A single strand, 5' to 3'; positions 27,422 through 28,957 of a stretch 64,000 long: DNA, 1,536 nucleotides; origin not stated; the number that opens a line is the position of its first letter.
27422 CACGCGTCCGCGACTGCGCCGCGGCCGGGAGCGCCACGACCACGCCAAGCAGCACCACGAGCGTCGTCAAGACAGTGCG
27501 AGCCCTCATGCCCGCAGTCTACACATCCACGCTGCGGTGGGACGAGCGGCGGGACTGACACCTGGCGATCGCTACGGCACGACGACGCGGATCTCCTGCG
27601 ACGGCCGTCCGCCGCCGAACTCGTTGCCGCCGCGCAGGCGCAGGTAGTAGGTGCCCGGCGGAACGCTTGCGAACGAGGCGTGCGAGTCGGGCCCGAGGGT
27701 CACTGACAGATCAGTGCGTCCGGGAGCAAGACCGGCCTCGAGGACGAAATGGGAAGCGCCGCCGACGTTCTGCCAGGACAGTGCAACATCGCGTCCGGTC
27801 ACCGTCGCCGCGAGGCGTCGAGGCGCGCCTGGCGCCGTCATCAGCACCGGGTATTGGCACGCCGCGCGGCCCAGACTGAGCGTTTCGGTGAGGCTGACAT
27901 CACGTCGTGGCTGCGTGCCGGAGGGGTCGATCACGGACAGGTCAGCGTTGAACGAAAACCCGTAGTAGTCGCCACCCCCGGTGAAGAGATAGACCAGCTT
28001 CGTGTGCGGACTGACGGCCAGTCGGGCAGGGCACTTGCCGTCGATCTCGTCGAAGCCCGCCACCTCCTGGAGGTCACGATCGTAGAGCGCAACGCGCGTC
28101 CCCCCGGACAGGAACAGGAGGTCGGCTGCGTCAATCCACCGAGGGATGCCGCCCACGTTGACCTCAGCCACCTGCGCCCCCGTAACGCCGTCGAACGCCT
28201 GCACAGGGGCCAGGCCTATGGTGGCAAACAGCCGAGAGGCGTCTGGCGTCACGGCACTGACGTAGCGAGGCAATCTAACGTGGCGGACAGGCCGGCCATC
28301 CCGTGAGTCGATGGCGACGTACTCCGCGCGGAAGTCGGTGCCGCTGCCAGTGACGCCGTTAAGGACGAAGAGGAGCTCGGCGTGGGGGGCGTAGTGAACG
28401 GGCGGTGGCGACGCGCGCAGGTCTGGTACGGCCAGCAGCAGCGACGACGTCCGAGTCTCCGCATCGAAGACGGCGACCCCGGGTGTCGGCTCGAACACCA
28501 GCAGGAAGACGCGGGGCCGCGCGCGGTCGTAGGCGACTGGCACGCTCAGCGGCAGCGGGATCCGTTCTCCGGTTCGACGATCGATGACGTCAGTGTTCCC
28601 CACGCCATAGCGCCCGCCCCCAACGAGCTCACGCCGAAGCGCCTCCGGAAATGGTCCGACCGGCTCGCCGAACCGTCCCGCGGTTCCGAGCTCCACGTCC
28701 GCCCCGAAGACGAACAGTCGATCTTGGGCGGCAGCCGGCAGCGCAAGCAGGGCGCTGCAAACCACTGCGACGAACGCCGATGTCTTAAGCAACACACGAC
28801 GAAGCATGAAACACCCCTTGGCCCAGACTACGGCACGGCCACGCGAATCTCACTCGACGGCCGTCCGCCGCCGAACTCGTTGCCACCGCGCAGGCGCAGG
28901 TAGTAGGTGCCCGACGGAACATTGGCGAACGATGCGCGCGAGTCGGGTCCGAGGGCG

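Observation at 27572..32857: Sigma54-type promoter driving four tandem paralogs of a secreted propeller-FN3 protein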

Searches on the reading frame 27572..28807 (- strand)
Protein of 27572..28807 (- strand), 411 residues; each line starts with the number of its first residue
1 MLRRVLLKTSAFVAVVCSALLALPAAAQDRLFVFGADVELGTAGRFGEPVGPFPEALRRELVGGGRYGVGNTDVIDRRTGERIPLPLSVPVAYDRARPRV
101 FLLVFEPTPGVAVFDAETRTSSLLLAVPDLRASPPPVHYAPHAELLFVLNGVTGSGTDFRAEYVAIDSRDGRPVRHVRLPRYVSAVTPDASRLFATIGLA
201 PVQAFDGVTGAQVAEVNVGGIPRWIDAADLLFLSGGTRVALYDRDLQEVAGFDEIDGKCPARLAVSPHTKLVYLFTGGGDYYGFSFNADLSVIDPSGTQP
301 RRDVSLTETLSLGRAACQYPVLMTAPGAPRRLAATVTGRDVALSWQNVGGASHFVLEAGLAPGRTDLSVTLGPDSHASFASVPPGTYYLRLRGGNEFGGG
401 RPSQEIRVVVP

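Call 3: search_protein_families(library=pfam, proteins=[window:27572-28807:-], max_evalue=1)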
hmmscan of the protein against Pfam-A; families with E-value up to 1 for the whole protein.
window:27572-28807:- (411 aa): 2 families
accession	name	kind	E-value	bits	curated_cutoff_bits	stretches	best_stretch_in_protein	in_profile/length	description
PF04151.21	PPC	-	0.048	15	25.9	0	372-393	49-70/70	Bacterial pre-peptidase C-terminal domain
PF00801.26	PKD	-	0.11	13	23.5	1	323-399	10-71/80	PKD domain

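Call 5: find_homologous_proteins(query=window:27572-28807:-, max_evalue=0.001)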
Query window:27572-28807:- (411 aa): 124 proteins with E <= 0.001 among 8000 candidates; the best 120 are listed.
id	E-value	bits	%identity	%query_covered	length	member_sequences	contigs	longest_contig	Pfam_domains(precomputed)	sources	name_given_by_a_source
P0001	1.3e-268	909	100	100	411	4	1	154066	-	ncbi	-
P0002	1.2e-138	481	58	97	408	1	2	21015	-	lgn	-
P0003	2.1e-133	464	58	99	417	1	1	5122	-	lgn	-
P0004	6.4e-118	413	53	100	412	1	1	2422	-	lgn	-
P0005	4.3e-74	268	45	100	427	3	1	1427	-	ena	-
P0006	6.8e-72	261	45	97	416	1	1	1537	-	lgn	-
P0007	3.1e-71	259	44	98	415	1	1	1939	-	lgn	-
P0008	2.5e-70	256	45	93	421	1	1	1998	-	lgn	-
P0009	9.3e-70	254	44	97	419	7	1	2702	-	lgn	-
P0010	3.0e-69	252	46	100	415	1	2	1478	-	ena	-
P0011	4.7e-66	242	44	97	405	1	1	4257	-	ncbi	-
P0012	8.6e-65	238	44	93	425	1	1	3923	-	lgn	-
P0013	1.1e-64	237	42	95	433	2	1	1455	-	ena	-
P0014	1.6e-64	237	41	91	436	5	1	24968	-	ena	-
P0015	6.6e-64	235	41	94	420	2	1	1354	-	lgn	-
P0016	2.0e-62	230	42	97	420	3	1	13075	-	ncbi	-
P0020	8.7e-62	228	39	99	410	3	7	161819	-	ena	-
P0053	1.0e-51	195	40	100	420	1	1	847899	-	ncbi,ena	-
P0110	3.9e-40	156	35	95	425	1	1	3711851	-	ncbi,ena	-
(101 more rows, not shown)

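Call 6: search_protein_families(library=ncbifam, proteins=[window:27572-28807:-], max_evalue=1)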
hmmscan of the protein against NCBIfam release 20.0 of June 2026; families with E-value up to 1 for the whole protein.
window:27572-28807:- (411 aa): 0 families

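Call 10: find_related_loci(query=A2, collection=genome_contigs, flank=10000)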
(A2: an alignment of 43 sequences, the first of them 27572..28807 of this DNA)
Query A2 (411 aa) in genome_contigs; peptide patterns used: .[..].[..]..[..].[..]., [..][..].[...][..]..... (x = any residue, [..] = any of these).
281 stretches matched a pattern; 195 encode a relative of the query (tblastn E <= 1e-3); the best 80 are kept; 78 distinct loci.
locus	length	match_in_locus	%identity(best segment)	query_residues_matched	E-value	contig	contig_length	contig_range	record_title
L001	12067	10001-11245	44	13-411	2e-73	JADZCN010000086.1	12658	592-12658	MAG: Acidobacteria bacterium isolate SJ725 c_000000796236, whole genome shotgun sequence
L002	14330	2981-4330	39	1-411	3e-65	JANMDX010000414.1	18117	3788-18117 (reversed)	MAG: Acidobacteriota bacterium isolate OTE_75_metabat_1 OTE_75_k141_1305624, whole genome shotgun sequence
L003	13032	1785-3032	42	13-411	3e-65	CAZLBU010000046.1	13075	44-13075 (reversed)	MAG TPA_asm: uncultured Bifidobacteriaceae bacterium isolate binchicken_co179_228 genome assembly, contig: NODE_9160_len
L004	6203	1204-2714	40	4-411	1e-62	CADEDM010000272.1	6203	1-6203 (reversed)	MAG: uncultured Acidobacteria bacterium isolate Acidobacteria sp. RBC084 genome assembly, contig: MAG084_272, whole geno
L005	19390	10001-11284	40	5-411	3e-58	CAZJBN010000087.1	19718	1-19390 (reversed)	MAG TPA_asm: uncultured Bifidobacteriaceae bacterium isolate SRP344714_co2_101 genome assembly, contig: NODE_7088_length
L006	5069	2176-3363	40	16-405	1e-55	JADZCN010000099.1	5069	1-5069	MAG: Acidobacteria bacterium isolate SJ725 c_000000941885, whole genome shotgun sequence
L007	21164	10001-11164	38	11-407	2e-54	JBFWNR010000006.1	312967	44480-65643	MAG: Vicinamibacterales bacterium isolate CA_2019_TPBF_117 NODE_318_length_312967_cov_11.085721_TPBF, whole genome shotg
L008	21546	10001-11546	38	9-411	2e-53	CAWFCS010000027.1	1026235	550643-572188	MAG: uncultured Acidobacteriota bacterium isolate MFD04651.bin.2.30 genome assembly, contig: contig_563, whole genome sh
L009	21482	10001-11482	38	3-410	3e-53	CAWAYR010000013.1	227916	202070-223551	MAG: uncultured Acidobacteriota bacterium isolate MFD05567.bin.3.64 genome assembly, contig: contig_2091, whole genome s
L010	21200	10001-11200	40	7-411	8e-53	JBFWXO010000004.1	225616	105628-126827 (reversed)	MAG: Vicinamibacterales bacterium isolate CA_2019_TPBS_142 NODE_501_length_225616_cov_6.122724_TPBS, whole genome shotgu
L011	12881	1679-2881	39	11-410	2e-52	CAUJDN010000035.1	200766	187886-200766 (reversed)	MAG: Acidobacteriota bacterium isolate KLAP208 genome assembly, contig: KLAP208_255440, whole genome shotgun sequence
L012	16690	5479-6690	36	4-411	1e-50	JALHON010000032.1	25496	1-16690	MAG: Acidobacteria bacterium isolate bin.151 c_000000008322, whole genome shotgun sequence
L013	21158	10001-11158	36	20-406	2e-46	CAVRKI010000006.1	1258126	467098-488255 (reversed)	MAG: uncultured Acidobacteriota bacterium isolate MFD09730.bin.2.47 genome assembly, contig: contig_7448, whole genome s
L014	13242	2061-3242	37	13-411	6e-46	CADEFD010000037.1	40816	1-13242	MAG: uncultured Acidobacteria bacterium isolate Acidobacteria sp. RBC068 genome assembly, contig: MAG068_37, whole genom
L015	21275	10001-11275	38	12-411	2e-46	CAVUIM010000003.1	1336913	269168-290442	MAG: uncultured Acidobacteriota bacterium isolate MFD04651.bin.1.237 genome assembly, contig: contig_6576, whole genome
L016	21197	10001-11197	37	28-411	1e-43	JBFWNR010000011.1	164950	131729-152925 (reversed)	MAG: Vicinamibacterales bacterium isolate CA_2019_TPBF_117 NODE_909_length_164950_cov_11.535750_TPBF, whole genome shotg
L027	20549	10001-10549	46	321-411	3e-14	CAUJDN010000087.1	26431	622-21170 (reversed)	MAG: Acidobacteriota bacterium isolate KLAP208 genome assembly, contig: KLAP208_266392, whole genome shotgun sequence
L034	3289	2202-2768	44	312-410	4e-13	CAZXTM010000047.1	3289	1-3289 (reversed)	MAG TPA_asm: uncultured Bifidobacteriaceae bacterium isolate SRP193358_co1_93 genome assembly, contig: NODE_96514_length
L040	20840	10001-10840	45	326-411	2e-12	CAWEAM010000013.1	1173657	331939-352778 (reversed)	MAG: uncultured Acidobacteriota bacterium isolate MFD04850.bin.2.364 genome assembly, contig: contig_9500, whole genome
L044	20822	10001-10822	45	317-408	3e-12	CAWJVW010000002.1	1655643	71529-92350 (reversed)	MAG: uncultured Acidobacteriota bacterium isolate MFD09206.bin.1.2 genome assembly, contig: contig_1514, whole genome sh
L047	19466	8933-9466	41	308-411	4e-12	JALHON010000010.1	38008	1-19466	MAG: Acidobacteria bacterium isolate bin.151 c_000000005025, whole genome shotgun sequence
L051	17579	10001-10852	40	308-411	5e-12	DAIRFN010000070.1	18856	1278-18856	MAG TPA_asm: Vicinamibacterales bacterium isolate CTOTU25586 NODE_953_length_18856_cov_5.219297, whole genome shotgun se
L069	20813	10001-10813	43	326-411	2e-11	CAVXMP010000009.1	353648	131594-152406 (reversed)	MAG: uncultured Acidobacteriota bacterium isolate MFD02840.bin.2.52 genome assembly, contig: contig_150122, whole genome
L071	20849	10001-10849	46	326-411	3e-11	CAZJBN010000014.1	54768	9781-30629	MAG TPA_asm: uncultured Bifidobacteriaceae bacterium isolate SRP344714_co2_101 genome assembly, contig: NODE_1345_length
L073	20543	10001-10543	45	326-411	3e-11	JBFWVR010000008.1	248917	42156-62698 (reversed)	MAG: Vicinamibacterales bacterium isolate CA_2019_TPBF_99 NODE_468_length_248917_cov_12.558254_TPBF, whole genome shotgu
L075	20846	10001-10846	42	324-410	3e-11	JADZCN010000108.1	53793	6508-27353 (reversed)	MAG: Acidobacteria bacterium isolate SJ725 c_000000983236, whole genome shotgun sequence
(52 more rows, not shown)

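Call 17: predict_structure(alignment_id=A2)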
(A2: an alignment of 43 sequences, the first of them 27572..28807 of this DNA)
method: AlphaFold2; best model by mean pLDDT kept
length: 411 residues; sequences in the alignment: 43
mean_pLDDT: 92.6   pTM: 0.87
mean pLDDT of the five models: 92.6, 91.7, 91.3, 91.1, 91.0
residues with pLDDT >= 90: 326; 70-90: 71; 50-70: 14; < 50: 0
segments of 3 or more residues with pLDDT < 50: none
pLDDT, mean of each block of 10 residues (from residue 1): 77 82 66 95 94 94 97 97 95 97 95 98 93 87 96 92 97 97 97 93 97 95 94 89 95 79 94 89 83 90 94 82 96 98 97 98 97 97 98 96 98 97
secondary structure, 60 per line:
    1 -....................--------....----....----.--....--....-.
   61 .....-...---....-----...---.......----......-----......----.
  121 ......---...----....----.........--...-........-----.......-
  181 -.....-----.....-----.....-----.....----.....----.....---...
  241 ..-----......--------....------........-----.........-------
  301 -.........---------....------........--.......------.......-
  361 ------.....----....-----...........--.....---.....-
elements in order: H2-21 E30-33 E38-41 E49-52 H55-58 E60-62 E67-69 E73-76 E82-84 E88-94 E99-104 E110-115 E120-126 E137-140 E145-153 E160-167 E173-179 E182-186 E192-196 E202-206 E212-216 E221-225 E230-234 E238-242 E248-253 E262-265 E272-279 E285-293 E302-305 H306-310 E320-323 E330-337 E340-346 E353-359 E367-371 E376-379 E385-395 E398-402 E406-410

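Call 22: fold_search(model_id=the predicted structure, library=pdb)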
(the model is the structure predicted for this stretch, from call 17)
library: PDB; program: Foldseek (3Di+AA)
matches with E <= 10: 1888; with E <= 0.001: 899
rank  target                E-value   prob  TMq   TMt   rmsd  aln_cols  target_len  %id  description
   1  9bfp_A                1.5e-09  1.00  0.31  0.17  12.0       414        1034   14  Cryo-EM structure of Sevenless extracellular domain (monomer) (released 2025-01-29)
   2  9pwq_A                1.3e-08  1.00  0.25  0.08  28.9       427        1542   13  Cryo-EM structure of receptor tyrosine kinase ROS1 extracellular domain in complex with NELL2 (released 2026-02-25)
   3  10ft_A                1.3e-08  1.00  0.29  0.22  17.4       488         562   12  Cryo-EM structure of receptor tyrosine kinase ROS1 in complex with NELL2 (released 2026-02-25)
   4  9ozc_A                4.2e-08  1.00  0.21  0.07  30.3       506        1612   11  Cryo-EM structure of 1:2:1 ROS1/NEL/NICOL holo-complex, conformation 1. (released 2026-02-25)
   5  7cqy_A                4.4e-08  1.00  0.35  0.34  15.8       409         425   13  Tetrathionate hydrolase from Acidithiobacillus ferrooxidans mutant - D325N (released 2021-01-27)
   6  9oz1_A                4.9e-08  1.00  0.35  0.21  13.1       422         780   13  Cryo-EM structure of chicken ROS1 in apo-state. Cryo-EM refinement is focused on the "leg" region of chicken ROS1. (released 2026-02-25)
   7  4a2m_B                5.1e-08  1.00  0.34  0.21  23.2       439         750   11  Structure of the periplasmic domain of the heparin and heparan sulphate sensing hybrid two component system BT4663 in  (released 2012-05-02)
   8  4a2m_A                5.7e-08  1.00  0.36  0.22  22.7       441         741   12  Structure of the periplasmic domain of the heparin and heparan sulphate sensing hybrid two component system BT4663 in  (released 2012-05-02)
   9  7cqy_C                6.0e-08  1.00  0.36  0.36  15.1       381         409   12  Tetrathionate hydrolase from Acidithiobacillus ferrooxidans mutant - D325N (released 2021-01-27)
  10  6l8a_C                6.7e-08  1.00  0.35  0.34  15.9       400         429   13  Tetrathionate hydrolase from Acidithiobacillus ferrooxidans (released 2020-11-11)
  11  9pvp                  6.7e-08  1.00  0.25  0.07  29.5       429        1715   13  Cryo-EM structure of receptor tyrosine kinase ROS1 extracellular domain (released 2026-02-25)
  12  4a2l_F                9.1e-08  1.00  0.34  0.21  23.3       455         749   12  Structure of the periplasmic domain of the heparin and heparan sulphate sensing hybrid two component system BT4663 in  (released 2012-05-02)
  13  9bhx                  1.2e-07  1.00  0.21  0.10  21.7       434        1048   12  Structure of the extracellular domain of Protein Sevenless (released 2025-01-22)
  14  6l8a_F                1.4e-07  1.00  0.34  0.31  15.1       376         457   12  Tetrathionate hydrolase from Acidithiobacillus ferrooxidans (released 2020-11-11)
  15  7cqy_E                1.4e-07  1.00  0.34  0.32  15.8       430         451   12  Tetrathionate hydrolase from Acidithiobacillus ferrooxidans mutant - D325N (released 2021-01-27)
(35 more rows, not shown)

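Call 24: find_encoding_contigs(protein=P0020, flank=8000, max_places=6)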
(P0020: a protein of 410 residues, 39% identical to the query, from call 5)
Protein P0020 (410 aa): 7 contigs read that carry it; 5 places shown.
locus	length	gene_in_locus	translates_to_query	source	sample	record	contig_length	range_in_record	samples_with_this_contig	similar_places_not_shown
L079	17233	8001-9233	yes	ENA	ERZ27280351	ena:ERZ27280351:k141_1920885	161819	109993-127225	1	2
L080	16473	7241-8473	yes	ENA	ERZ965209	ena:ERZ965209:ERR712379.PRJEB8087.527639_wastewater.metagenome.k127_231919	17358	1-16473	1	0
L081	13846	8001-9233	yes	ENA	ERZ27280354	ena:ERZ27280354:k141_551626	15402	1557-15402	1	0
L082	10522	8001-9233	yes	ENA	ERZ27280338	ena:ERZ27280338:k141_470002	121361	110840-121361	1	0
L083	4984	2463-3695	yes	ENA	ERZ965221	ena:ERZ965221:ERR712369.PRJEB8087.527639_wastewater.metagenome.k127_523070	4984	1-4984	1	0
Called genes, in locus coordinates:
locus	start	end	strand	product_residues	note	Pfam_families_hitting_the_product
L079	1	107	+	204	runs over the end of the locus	PF07638:Sigma70_ECF, PF20432:Xre-like-HTH (faint), PF08281:Sigma70_r4_2, PF04545:Sigma70_r4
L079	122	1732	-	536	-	PF04389:Peptidase_M28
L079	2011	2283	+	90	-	-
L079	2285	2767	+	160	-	PF04073:tRNA_edit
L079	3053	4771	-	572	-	PF00749:tRNA-synt_1c, PF03950:tRNA-synt_1c_C, PF20974:tRNA-synt_1c_C2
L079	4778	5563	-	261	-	PF13620:CarboxypepD_reg, PF07883:Cupin_2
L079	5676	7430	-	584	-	PF00756:Esterase (faint)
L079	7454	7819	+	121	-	PF04237:YjbR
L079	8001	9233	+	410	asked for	-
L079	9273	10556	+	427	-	-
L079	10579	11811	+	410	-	-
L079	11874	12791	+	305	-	PF10978:DUF2785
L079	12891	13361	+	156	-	PF01042:Ribonuc_L-PSP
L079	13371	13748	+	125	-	-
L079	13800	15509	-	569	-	PF19830:DUF6311, PF25853:DUF6311_C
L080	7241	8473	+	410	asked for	-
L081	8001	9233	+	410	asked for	-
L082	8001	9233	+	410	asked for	-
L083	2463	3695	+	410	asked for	-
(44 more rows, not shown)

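Call 25: find_encoding_contigs(protein=P0002, flank=8000, max_places=4)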
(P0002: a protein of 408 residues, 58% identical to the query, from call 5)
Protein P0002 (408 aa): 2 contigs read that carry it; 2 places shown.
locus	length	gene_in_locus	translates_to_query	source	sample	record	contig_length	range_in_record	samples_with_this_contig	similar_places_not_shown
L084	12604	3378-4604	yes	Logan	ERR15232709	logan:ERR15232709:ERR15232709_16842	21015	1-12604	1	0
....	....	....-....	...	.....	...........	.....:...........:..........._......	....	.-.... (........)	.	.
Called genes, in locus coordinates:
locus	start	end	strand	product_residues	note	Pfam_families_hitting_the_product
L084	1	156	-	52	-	?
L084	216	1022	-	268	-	PF13620:CarboxypepD_reg, PF07883:Cupin_2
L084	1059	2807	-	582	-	PF00756:Esterase (faint)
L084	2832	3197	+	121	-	PF04237:YjbR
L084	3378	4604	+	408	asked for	-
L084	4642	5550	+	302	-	PF10978:DUF2785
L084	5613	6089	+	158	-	PF01042:Ribonuc_L-PSP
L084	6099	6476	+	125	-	-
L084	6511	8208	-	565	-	PF19830:DUF6311, PF25853:DUF6311_C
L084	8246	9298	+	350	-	-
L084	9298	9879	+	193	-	PF13490:zf-HC2 (faint)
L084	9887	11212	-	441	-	PF01546:Peptidase_M20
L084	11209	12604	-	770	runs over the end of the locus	PF01564:Spermine_synth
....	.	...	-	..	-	?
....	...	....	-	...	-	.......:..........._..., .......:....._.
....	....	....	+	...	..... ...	-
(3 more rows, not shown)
